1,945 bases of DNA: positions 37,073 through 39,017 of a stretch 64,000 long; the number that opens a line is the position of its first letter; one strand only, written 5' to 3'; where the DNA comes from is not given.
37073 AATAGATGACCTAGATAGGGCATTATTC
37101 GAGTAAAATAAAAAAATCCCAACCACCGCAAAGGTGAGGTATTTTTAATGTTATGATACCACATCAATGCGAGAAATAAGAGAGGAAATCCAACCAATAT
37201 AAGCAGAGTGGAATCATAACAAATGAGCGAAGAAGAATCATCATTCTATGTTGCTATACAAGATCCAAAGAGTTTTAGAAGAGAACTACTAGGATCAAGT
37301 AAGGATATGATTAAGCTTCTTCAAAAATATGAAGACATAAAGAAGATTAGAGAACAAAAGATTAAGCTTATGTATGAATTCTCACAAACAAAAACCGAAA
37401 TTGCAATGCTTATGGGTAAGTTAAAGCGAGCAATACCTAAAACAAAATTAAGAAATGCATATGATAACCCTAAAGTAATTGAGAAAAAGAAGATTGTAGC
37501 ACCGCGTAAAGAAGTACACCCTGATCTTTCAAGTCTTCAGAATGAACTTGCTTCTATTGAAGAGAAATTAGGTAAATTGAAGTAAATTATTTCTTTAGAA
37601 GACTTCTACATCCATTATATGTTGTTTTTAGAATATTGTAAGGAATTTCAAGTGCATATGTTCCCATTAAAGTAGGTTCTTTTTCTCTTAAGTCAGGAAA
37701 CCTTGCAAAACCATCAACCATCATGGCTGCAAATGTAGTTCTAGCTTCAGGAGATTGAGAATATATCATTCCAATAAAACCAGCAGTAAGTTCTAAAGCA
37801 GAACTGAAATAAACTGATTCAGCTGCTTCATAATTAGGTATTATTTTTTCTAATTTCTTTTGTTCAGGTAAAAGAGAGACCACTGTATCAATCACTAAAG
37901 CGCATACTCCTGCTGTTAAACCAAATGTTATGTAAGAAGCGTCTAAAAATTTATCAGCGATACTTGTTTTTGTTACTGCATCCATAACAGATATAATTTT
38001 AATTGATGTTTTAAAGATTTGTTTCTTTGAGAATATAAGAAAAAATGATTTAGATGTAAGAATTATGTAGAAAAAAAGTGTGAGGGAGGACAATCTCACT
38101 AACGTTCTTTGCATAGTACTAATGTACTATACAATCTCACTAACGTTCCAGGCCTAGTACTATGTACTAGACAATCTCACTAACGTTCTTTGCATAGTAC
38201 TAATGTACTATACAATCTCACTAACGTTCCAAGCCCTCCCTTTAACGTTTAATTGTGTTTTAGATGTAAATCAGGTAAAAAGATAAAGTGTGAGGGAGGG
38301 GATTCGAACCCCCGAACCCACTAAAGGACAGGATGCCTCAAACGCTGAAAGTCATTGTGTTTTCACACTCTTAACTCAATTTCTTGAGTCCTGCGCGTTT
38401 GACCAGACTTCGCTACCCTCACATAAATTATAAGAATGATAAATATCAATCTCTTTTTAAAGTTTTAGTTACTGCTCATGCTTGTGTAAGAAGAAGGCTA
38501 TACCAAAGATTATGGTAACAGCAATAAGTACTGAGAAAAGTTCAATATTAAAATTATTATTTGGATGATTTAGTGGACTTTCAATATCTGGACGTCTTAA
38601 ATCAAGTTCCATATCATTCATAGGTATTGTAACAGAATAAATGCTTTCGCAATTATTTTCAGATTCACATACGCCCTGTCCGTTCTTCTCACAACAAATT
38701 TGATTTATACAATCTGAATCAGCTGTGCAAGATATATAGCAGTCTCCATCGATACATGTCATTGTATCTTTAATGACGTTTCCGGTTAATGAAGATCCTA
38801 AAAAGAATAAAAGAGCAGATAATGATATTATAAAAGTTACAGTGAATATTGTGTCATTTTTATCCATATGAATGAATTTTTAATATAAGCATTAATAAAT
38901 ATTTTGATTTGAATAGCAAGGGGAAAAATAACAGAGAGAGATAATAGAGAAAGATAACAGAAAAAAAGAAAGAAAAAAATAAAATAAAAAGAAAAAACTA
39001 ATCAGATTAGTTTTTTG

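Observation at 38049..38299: Hairpin repeat array enclosed between tRNA-Leu and a copy of its own 3' end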

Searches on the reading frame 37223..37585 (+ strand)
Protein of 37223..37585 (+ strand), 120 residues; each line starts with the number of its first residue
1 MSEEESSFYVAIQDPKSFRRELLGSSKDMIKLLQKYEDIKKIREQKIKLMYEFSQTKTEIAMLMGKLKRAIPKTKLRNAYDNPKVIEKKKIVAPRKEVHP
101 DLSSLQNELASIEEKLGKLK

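Call 10: search_protein_families(library=pfam, proteins=[window:37223-37585:+])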
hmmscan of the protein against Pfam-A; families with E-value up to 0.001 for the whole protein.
window:37223-37585:+ (120 aa): 0 families

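Call 40: list_cluster_members(proteins=[window:37590-37985:-, window:38472-38867:-, window:37223-37585:+])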
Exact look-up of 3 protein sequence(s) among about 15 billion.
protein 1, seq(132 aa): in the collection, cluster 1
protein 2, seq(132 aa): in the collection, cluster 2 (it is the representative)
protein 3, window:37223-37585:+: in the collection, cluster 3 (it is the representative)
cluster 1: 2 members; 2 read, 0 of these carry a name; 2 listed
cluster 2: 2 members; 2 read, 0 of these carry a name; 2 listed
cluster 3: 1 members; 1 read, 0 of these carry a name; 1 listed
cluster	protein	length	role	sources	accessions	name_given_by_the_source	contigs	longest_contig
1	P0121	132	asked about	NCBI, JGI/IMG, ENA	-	-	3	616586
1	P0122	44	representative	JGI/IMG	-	-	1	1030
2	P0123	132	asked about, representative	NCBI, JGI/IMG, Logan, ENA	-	-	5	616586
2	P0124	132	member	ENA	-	-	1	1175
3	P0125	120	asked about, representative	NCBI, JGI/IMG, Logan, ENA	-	-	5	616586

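Call 58: search_protein_families(library=padloc, max_evalue=1, proteins=[window:37223-37585:+])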
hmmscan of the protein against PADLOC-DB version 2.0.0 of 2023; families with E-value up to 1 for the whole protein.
window:37223-37585:+ (120 aa): 0 families

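Call 59: search_protein_families(library=ncbifam, max_evalue=1, proteins=[window:37223-37585:+])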
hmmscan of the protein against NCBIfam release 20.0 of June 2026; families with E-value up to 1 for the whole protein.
window:37223-37585:+ (120 aa): 1 family
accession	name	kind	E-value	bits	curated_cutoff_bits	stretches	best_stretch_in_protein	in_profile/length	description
NF052612.1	sll0565_fam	equivalog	0.059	13.8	50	0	18-60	3-45/106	sll0565 family protein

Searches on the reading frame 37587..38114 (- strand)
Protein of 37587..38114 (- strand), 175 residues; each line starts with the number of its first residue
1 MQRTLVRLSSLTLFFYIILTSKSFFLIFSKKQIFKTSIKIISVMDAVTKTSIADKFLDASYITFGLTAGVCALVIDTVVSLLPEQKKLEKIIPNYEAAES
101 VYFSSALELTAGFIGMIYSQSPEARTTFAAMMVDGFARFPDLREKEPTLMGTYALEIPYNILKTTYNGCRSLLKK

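Call 10: search_protein_families(library=pfam, proteins=[window:37587-38114:-])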
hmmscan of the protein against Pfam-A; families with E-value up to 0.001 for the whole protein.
window:37587-38114:- (175 aa): 0 families

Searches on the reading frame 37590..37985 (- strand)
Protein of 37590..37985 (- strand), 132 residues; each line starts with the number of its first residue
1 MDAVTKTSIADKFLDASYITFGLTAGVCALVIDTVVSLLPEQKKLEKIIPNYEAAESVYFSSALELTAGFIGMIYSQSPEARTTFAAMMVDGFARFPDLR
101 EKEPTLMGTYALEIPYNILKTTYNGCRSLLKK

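Call 19: find_encoding_contigs(protein=window:37590-37985:-, flank=5000, max_places=6)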
Protein seq(132 aa) (132 aa): 6 contigs read that carry it; 1 place shown.
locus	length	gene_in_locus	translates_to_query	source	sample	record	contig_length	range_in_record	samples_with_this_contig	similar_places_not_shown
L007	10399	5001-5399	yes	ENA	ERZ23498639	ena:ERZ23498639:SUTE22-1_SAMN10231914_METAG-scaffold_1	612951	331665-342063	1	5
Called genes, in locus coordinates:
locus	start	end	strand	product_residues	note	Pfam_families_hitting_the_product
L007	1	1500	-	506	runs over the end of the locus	PF19911:DUF6384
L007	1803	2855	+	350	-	PF01145:Band_7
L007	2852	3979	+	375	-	PF01145:Band_7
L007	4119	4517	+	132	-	-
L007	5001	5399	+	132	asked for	-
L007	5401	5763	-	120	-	-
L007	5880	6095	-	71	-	-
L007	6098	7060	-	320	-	-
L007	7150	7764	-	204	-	PF01209:Ubie_methyltran, PF13489:Methyltransf_23, PF01728:FtsJ (weak), PF05175:MTS, PF13847:Methyltransf_31, PF08241:Methyltransf_11, PF08242:Methyltransf_12, PF13649:Methyltransf_25, +2 more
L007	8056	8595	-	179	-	-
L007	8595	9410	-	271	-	PF00142:Fer4_NifH (faint), PF01656:CbiA, PF02374:ArsA_ATPase (faint), PF06564:CBP_BcsQ, PF10609:ParA, PF13481:AAA_25 (faint), PF13614:AAA_31, PF13500:AAA_26 (weak)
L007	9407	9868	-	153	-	-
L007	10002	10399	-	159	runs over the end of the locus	-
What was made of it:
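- The flanking genes appear together on six contigs of 20 kb to 0.6 Mb (call 19).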

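Call 41: find_encoding_contigs(protein=P0122, flank=3000, max_places=5)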
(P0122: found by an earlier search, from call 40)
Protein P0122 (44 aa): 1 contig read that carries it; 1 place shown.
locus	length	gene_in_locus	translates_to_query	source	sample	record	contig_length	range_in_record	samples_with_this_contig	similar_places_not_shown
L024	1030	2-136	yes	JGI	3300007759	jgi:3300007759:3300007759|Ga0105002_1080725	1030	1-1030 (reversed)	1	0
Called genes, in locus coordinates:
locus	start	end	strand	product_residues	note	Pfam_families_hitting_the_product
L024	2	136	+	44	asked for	?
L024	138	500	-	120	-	-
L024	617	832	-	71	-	-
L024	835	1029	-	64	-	?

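Call 42: find_encoding_contigs(protein=P0124, flank=3000, max_places=5)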
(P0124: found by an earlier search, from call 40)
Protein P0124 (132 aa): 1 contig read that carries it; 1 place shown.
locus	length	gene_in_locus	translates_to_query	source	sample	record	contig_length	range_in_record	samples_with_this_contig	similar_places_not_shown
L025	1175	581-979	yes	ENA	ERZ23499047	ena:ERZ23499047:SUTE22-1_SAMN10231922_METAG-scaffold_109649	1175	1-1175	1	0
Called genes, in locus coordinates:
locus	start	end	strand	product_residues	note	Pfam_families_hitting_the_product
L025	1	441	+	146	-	?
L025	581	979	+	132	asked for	-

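Call 48: find_homologous_proteins(query=window:37590-37985:-, max_evalue=0.001)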
Query seq(132 aa): 43 candidates shared short words with the query, none scored E <= 0.001.

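Call 58: search_protein_families(library=padloc, max_evalue=1, proteins=[window:37590-37985:-])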
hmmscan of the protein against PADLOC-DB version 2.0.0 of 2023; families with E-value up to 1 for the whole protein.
seq(132 aa): 0 families

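Call 59: search_protein_families(library=ncbifam, max_evalue=1, proteins=[window:37590-37985:-])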
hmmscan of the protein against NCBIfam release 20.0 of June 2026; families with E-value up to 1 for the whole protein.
seq(132 aa): 3 families
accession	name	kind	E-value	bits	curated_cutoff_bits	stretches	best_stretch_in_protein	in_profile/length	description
NF001957.0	PRK00733.3-2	equivalog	0.034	12.7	945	1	47-89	66-108/651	sodium-translocating pyrophosphatase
NF047881.1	glyco_SdgB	exception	0.089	11.4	800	1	31-77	171-216/496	serine-aspartate repeat adhesin O-glycosyltransferase SdgB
NF001960.0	PRK00733.3-5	equivalog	0.15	10.3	546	1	11-88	48-113/673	sodium-translocating pyrophosphatase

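Call 64: predict_structure(protein=window:37590-37985:-)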
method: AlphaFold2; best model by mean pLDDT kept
length: 132 residues; sequences in the alignment: 1
mean_pLDDT: 43.4   pTM: 0.31
mean pLDDT of the five models: 43.4, 42.2, 39.5, 39.4, 38.7
residues with pLDDT >= 90: 0; 70-90: 0; 50-70: 20; < 50: 112
segments of 3 or more residues with pLDDT < 50: 1-27, 33-46, 48-66, 90-132
pLDDT, mean of each block of 10 residues (from residue 1): 39 36 46 46 45 42 48 52 51 42 38 40 39 34
secondary structure, 60 per line:
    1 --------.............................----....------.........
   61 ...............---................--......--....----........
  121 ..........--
elements in order: H9-37 H42-45 H52-75 H79-94 H97-102 H105-108 H113-130
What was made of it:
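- On Type III toxin-antitoxin (ToxIN, CptIN, TenpIN): The structure model is unusable (pLDDT 43; call 64).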

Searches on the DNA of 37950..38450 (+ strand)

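Call 32: search_rna_families(source=window, start=37950, end=38450, threshold=evalue, max_evalue=10, show_alignments=4)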
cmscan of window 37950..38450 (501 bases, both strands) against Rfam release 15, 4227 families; matches with E-value up to 10: 3.
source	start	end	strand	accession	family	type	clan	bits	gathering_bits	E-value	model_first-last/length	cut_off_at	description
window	38289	38422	-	RF00005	tRNA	Gene; tRNA;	CL00001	44.3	29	2.8e-08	1-71/71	no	tRNA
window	38231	38295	-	RF00749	mir-208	Gene; miRNA;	-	15.1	56.4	1.9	1-77/77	no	mir-208 microRNA precursor family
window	38298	38312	+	RF04351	Plastid-psbl-rps4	Cis-reg;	-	14.6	68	3.4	10-24/53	no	Plastid-psbl-rps4 3UTR RNA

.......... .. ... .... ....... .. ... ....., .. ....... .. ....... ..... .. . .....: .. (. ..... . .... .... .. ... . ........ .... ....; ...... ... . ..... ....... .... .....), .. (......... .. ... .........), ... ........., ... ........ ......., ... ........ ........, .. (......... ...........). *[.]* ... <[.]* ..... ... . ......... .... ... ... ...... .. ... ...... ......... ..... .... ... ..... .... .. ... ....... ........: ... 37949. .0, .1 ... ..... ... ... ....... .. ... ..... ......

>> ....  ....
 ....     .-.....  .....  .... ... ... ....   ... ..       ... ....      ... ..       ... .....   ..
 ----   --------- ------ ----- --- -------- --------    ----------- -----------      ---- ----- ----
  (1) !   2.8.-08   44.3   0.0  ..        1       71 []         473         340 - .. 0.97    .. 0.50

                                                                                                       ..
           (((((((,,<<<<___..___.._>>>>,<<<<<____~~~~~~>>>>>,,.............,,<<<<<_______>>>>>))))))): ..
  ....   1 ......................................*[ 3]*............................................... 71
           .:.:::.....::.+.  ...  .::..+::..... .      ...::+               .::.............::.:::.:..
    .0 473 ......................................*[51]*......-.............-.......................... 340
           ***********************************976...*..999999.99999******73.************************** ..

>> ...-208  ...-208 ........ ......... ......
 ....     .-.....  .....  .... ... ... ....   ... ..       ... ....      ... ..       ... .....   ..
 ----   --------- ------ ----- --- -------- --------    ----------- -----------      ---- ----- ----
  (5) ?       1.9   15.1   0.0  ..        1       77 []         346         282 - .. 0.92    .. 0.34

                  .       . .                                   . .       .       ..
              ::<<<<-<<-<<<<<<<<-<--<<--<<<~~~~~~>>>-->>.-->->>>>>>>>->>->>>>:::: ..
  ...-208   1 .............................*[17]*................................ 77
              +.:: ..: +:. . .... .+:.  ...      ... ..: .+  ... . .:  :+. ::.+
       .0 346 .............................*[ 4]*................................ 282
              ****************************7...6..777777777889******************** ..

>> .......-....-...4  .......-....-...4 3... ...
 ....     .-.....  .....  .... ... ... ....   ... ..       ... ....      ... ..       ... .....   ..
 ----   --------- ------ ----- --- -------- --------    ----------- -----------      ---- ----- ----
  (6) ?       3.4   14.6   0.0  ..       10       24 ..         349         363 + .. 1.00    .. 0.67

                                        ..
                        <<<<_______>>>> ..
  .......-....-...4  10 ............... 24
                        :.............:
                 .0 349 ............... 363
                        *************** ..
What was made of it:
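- On C/D box sRNA: No Rfam C/D family hit even at E = 10 or below (call 32).
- Tried and rejected: Rfam gives nothing for it even at E = 10 (call 32).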

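Call 50: search_dna_similar(query=window:38040-38300:+, collection=plasmids, mode=distant, max_evalue=0.1, max_rows=10)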
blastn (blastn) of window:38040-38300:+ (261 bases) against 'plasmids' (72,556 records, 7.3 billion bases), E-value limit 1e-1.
Records with a match: 1; places in all: 1; records where one place covers at least 80% of the query: 0.
Best place of each record, by identity: 80-90% 1.
By first word of the organism name: Clostridium 1.
By predicted mobility (MOB-suite, as given by PLSDB): non-mobilizable 1.
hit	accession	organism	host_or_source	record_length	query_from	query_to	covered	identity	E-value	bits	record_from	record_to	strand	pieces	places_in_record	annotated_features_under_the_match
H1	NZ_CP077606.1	Clostridium tagluense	single colony,lamb meat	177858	1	36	14%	88.9%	6e-2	46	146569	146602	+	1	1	FtsX-like permease family protein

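Call 51: search_dna_similar(query=window:38040-38300:+, collection=phages, mode=distant, max_evalue=0.1, max_rows=10)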
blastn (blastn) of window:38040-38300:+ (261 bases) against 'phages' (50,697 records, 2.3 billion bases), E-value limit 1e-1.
No match.
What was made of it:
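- Tried and rejected: Plasmid and phage blastn gave nothing (calls 50, 51).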

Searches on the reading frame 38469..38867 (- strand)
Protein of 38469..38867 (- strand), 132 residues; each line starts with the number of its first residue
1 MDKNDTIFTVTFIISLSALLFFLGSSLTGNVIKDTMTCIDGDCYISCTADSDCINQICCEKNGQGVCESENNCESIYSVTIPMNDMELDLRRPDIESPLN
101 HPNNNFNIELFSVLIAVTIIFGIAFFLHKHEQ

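Call 10: search_protein_families(library=pfam, proteins=[window:38469-38867:-])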
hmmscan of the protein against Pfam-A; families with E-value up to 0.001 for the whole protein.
window:38469-38867:- (132 aa): 0 families

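Call 18: find_encoding_contigs(protein=window:38472-38867:-, flank=5000, max_places=6)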
Protein seq(132 aa) (132 aa): 12 contigs read that carry it; 6 places shown.
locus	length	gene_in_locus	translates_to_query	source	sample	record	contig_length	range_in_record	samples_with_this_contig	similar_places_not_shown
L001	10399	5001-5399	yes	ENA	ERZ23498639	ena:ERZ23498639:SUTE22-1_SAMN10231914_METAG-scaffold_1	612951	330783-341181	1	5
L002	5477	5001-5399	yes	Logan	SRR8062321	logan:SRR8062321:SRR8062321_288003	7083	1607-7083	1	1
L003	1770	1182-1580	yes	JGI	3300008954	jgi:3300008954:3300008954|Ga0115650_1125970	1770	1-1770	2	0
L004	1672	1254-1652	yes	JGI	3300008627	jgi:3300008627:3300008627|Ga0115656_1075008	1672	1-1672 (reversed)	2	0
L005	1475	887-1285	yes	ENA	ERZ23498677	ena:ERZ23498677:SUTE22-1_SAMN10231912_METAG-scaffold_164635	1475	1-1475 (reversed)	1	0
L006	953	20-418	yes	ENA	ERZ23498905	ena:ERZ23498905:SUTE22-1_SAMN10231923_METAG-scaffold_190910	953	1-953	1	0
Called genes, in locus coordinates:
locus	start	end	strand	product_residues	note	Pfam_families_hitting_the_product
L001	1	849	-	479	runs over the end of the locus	-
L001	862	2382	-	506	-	PF19911:DUF6384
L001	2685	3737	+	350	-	PF01145:Band_7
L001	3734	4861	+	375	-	PF01145:Band_7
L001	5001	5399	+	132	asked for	-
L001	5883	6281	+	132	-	-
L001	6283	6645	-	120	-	-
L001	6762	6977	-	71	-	-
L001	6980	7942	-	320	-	-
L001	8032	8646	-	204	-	PF01209:Ubie_methyltran, PF13489:Methyltransf_23, PF01728:FtsJ (weak), PF05175:MTS, PF13847:Methyltransf_31, PF08241:Methyltransf_11, PF08242:Methyltransf_12, PF13649:Methyltransf_25, +2 more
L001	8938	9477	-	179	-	-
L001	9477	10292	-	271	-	PF00142:Fer4_NifH (faint), PF01656:CbiA, PF02374:ArsA_ATPase (faint), PF06564:CBP_BcsQ, PF10609:ParA, PF13481:AAA_25 (faint), PF13614:AAA_31, PF13500:AAA_26 (weak)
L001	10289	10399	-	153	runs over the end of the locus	-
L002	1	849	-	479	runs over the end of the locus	-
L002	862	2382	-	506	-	PF19911:DUF6384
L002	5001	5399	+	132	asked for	-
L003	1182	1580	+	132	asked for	-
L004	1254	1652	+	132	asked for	-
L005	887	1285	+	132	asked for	-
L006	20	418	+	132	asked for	-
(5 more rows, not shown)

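Call 58: search_protein_families(library=padloc, max_evalue=1, proteins=[window:38469-38867:-])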
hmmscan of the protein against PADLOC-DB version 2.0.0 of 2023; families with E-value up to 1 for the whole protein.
window:38469-38867:- (132 aa): 0 families

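Call 59: search_protein_families(library=ncbifam, max_evalue=1, proteins=[window:38469-38867:-])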
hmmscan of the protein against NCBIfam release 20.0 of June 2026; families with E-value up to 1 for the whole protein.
window:38469-38867:- (132 aa): 0 families
